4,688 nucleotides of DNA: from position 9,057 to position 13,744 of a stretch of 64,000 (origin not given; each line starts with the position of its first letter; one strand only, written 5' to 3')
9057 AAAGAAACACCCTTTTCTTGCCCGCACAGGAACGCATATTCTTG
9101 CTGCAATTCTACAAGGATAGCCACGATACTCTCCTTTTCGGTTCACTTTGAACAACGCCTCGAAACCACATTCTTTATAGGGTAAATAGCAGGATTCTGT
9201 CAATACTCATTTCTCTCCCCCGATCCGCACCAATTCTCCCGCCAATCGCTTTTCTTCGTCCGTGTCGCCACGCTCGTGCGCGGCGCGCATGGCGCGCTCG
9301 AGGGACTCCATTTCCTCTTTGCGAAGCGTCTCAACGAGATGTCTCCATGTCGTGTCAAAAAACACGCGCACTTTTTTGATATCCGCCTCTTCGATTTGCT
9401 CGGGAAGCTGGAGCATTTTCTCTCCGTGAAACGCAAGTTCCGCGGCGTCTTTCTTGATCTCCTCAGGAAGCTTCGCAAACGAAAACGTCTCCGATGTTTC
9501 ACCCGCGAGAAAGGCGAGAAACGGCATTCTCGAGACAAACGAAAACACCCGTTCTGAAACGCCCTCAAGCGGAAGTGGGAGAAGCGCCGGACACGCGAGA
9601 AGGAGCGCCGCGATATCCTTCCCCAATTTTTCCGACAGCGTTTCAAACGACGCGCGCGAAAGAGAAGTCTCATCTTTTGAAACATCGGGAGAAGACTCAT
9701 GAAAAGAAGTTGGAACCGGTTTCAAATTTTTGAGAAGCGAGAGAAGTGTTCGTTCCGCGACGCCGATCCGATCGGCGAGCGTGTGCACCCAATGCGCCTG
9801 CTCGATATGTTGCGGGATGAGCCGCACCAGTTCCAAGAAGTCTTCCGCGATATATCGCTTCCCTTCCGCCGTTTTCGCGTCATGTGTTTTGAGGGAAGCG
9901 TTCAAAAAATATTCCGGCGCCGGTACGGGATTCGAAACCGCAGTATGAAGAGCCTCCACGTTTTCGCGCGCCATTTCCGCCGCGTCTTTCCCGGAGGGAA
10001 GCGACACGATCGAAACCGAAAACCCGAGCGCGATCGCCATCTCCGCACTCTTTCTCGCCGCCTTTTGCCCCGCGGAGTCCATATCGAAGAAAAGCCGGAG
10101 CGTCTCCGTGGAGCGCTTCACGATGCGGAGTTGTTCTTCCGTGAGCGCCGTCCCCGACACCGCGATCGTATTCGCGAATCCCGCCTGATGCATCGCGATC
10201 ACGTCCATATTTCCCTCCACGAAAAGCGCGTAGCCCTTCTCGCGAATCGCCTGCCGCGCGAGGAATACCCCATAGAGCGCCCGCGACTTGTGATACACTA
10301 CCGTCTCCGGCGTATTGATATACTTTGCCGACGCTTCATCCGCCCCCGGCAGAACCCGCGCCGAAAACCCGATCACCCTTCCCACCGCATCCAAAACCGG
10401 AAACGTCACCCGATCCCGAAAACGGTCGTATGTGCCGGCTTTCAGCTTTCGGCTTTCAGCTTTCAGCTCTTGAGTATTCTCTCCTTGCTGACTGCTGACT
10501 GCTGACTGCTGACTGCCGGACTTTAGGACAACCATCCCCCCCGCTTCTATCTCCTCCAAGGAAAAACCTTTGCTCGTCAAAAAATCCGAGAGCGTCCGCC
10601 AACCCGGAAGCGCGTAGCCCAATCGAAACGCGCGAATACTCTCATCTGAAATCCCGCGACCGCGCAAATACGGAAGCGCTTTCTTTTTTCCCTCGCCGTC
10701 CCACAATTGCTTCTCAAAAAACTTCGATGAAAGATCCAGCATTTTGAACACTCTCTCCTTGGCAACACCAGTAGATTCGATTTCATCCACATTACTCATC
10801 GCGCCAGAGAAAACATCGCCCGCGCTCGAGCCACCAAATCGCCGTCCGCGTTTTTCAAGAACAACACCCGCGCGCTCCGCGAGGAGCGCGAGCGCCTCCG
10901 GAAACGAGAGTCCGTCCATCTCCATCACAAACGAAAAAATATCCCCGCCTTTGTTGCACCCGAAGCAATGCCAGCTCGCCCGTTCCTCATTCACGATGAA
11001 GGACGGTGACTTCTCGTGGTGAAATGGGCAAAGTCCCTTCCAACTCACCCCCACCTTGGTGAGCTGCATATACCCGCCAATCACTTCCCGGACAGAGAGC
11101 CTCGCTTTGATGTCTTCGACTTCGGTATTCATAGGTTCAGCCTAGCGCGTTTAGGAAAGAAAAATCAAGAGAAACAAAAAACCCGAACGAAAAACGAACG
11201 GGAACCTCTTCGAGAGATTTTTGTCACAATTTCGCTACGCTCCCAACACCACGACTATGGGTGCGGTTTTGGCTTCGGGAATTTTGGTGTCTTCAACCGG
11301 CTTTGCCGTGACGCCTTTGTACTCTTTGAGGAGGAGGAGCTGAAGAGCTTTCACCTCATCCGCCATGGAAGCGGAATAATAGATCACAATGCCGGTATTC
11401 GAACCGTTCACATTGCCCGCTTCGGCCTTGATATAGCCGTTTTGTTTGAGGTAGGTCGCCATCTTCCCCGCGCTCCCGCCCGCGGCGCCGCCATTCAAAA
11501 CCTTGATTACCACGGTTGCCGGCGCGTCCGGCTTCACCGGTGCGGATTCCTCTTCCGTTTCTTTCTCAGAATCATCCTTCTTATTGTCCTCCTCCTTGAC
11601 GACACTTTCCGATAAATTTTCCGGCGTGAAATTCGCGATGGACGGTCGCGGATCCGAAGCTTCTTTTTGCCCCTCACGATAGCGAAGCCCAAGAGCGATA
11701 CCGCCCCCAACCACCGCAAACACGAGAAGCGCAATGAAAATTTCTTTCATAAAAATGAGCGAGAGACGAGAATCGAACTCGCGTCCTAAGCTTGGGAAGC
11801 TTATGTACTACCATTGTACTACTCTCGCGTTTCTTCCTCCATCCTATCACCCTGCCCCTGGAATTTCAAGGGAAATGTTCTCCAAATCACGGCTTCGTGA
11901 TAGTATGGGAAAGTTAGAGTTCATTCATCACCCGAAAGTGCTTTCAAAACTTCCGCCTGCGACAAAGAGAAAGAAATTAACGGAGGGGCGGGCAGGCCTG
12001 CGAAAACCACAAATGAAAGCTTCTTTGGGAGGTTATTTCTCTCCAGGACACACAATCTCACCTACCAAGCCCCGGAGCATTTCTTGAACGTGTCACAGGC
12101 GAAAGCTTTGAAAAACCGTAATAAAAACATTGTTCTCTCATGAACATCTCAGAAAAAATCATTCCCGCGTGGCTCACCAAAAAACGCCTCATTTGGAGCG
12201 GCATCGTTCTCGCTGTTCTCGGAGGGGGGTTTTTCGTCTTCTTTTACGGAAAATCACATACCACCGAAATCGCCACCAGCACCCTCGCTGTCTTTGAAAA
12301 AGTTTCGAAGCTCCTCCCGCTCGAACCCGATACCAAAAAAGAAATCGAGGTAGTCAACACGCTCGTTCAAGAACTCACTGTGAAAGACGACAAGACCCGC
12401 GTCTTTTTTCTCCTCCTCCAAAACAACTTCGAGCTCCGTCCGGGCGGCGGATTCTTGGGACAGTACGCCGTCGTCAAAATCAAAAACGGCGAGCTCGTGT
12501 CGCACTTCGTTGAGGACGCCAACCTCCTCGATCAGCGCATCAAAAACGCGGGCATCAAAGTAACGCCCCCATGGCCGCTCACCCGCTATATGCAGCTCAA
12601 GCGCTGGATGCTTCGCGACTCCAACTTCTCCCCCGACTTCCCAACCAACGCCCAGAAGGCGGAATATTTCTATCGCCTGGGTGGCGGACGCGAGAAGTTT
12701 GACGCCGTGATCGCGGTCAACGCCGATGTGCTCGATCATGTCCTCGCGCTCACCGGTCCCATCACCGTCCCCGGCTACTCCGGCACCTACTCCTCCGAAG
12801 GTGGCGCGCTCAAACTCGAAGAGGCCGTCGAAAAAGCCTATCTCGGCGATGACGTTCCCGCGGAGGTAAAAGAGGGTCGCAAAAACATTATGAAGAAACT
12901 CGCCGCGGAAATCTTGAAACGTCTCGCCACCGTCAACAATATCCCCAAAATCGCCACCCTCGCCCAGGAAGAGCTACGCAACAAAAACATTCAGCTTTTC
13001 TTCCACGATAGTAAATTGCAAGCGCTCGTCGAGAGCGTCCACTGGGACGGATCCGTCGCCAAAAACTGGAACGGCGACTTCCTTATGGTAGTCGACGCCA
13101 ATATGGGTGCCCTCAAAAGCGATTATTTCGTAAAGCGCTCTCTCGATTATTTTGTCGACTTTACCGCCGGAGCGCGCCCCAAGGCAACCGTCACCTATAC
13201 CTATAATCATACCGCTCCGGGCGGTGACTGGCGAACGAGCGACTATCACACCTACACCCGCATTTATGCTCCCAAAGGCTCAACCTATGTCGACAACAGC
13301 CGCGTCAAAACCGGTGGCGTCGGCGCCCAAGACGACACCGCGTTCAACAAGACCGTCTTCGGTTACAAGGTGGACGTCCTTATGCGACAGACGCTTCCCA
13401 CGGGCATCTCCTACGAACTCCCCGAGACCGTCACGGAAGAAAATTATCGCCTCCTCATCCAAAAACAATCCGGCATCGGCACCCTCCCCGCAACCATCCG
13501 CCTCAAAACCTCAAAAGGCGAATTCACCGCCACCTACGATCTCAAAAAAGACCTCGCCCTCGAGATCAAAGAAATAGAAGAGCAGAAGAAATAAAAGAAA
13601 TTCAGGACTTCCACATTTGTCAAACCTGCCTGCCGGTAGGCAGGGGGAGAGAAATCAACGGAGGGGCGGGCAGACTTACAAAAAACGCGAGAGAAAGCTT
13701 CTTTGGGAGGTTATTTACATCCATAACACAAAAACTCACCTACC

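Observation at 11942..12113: Mismatches in the copy-2 closing helix are all C.A on the plus strand (G.U on the minus-strand transcript)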

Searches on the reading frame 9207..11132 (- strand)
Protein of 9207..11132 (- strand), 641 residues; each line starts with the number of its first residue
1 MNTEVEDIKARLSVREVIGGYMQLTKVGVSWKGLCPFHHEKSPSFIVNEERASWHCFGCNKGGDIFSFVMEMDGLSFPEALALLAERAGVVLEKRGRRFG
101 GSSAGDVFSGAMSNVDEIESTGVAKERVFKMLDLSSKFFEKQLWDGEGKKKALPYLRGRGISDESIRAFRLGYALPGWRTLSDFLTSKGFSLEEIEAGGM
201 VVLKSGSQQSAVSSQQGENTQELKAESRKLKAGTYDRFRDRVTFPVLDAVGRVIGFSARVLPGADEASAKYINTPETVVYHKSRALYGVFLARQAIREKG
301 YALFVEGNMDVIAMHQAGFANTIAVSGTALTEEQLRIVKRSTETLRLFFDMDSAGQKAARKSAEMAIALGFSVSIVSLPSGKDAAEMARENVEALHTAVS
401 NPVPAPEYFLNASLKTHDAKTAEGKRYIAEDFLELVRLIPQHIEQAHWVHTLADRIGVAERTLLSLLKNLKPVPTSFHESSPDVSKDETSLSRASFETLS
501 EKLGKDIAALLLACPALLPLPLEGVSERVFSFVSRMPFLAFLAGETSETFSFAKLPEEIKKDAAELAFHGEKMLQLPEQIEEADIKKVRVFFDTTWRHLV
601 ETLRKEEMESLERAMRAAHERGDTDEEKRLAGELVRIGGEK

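Call 42: search_protein_families(library=pfam, proteins=[window:9207-11132:-], max_evalue=0.001)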
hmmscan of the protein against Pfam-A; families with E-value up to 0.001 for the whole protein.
window:9207-11132:- (641 aa): 7 families
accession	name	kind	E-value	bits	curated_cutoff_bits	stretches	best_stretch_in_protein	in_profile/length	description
PF08275.17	DNAG_N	-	1.8e-33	115.8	26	2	219-292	56-127/128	DNA primase catalytic core, N-terminal domain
PF01807.25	Zn_ribbon_DnaG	-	7.2e-31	106.3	24.9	1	3-94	4-95/98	CHC2 zinc finger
PF13155.12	Toprim_2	-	6e-20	71.8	22.1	1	305-386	3-86/88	Toprim-like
PF13662.12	Toprim_4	-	5.4e-16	59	25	1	304-376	5-84/85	Toprim domain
PF01751.28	Toprim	-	1.2e-09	38.7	23.1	1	304-364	4-78/96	Toprim domain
PF13362.12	Toprim_3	-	3.3e-06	27.9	27.2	1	304-390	4-91/95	Toprim domain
PF10410.14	DnaB_bind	-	0.00015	22.4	20.6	1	407-459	2-54/56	DnaB-helicase binding domain of primase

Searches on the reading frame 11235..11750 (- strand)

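Call 42: search_protein_families(library=pfam, proteins=[window:11235-11750:-], max_evalue=0.001)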
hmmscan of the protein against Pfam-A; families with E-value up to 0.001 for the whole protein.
window:11235-11750:- (171 aa): 1 family
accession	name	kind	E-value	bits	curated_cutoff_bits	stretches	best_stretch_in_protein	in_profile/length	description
PF13399.11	LytR_C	-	1.1e-08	36.3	22.2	1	80-171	2-84/86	LytR cell envelope-related transcriptional attenuator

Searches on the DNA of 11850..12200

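Call 6: search_rna_families(source=window, start=11850, end=12200, threshold=evalue, max_evalue=10, show_alignments=3)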
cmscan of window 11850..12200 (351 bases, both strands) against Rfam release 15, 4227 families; matches with E-value up to 10: 3.
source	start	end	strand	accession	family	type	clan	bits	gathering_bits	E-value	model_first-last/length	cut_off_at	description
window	11893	11937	-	RF00204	snoR12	Gene; snRNA; snoRNA; CD-box;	-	14.4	39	8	1-83/83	no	Small nucleolar RNA R12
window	12047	12175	-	RF02110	DLEU2_6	Gene; lncRNA;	-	14.3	60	2.9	1-135/135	no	Deleted in lymphocytic leukemia 2 conserved region 6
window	11863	11934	-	RF00295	snoTBR7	Gene; snRNA; snoRNA; CD-box;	-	13.4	45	3.2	1-75/75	no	Small nucleolar RNA TBR7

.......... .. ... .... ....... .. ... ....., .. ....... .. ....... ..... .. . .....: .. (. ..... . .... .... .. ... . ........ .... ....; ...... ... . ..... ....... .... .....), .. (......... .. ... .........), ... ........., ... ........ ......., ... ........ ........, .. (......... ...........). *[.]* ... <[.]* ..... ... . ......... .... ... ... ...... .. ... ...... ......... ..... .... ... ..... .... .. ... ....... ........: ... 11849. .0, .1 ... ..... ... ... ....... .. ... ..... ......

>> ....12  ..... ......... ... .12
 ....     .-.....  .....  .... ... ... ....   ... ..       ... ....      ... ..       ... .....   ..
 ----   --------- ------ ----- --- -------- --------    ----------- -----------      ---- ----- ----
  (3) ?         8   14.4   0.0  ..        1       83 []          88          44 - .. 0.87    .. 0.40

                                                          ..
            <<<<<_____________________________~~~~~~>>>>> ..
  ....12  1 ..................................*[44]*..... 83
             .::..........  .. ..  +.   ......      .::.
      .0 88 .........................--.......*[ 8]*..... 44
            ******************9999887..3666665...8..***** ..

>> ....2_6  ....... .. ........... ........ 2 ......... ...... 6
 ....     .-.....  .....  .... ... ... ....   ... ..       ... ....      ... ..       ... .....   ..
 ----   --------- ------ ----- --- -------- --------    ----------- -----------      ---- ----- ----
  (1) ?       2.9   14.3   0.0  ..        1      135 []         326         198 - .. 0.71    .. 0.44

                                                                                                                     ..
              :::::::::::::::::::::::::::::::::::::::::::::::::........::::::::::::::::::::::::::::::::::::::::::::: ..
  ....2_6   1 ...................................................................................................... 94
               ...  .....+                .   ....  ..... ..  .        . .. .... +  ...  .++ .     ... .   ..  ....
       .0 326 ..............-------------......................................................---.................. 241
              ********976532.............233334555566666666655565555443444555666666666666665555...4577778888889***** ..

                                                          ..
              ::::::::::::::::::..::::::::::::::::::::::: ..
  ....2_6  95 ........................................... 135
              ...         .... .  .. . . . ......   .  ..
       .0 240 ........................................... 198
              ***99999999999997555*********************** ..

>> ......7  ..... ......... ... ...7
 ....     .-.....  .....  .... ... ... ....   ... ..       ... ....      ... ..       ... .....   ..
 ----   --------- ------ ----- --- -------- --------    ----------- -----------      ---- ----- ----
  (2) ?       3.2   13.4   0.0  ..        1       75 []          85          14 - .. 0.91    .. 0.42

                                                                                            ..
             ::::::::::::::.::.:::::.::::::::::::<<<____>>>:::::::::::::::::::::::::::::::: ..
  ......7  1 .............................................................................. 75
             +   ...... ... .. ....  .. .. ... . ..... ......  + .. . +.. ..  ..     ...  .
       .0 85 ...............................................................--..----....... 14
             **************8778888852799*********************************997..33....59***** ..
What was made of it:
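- On Any Rfam 15 RNA family: An E<=10 scan of 11850-12200 on both strands gave only chance-level snoRNA and lncRNA hits (call 6).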

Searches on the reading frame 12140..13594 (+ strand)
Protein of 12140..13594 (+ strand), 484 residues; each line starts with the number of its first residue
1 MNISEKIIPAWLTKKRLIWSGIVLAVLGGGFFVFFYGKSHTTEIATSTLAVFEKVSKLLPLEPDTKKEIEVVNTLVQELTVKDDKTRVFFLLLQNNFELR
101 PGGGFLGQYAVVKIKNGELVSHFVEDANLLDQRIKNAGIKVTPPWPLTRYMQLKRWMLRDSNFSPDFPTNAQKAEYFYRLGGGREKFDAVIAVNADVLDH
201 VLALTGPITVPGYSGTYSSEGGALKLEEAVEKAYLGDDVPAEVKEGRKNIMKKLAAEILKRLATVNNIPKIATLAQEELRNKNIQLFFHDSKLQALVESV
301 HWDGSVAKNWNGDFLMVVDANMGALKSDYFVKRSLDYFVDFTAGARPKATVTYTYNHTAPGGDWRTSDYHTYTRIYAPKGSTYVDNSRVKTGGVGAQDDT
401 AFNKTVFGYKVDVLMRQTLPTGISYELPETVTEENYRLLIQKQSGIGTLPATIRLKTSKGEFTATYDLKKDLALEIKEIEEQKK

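Call 42: search_protein_families(library=pfam, proteins=[window:12140-13594:+], max_evalue=0.001)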
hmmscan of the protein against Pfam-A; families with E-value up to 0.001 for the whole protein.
window:12140-13594:+ (484 aa): 1 family
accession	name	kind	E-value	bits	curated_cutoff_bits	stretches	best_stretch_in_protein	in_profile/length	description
PF13196.11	DUF4012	-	2e-26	93.7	28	1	85-214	2-128/144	Protein of unknown function (DUF4012)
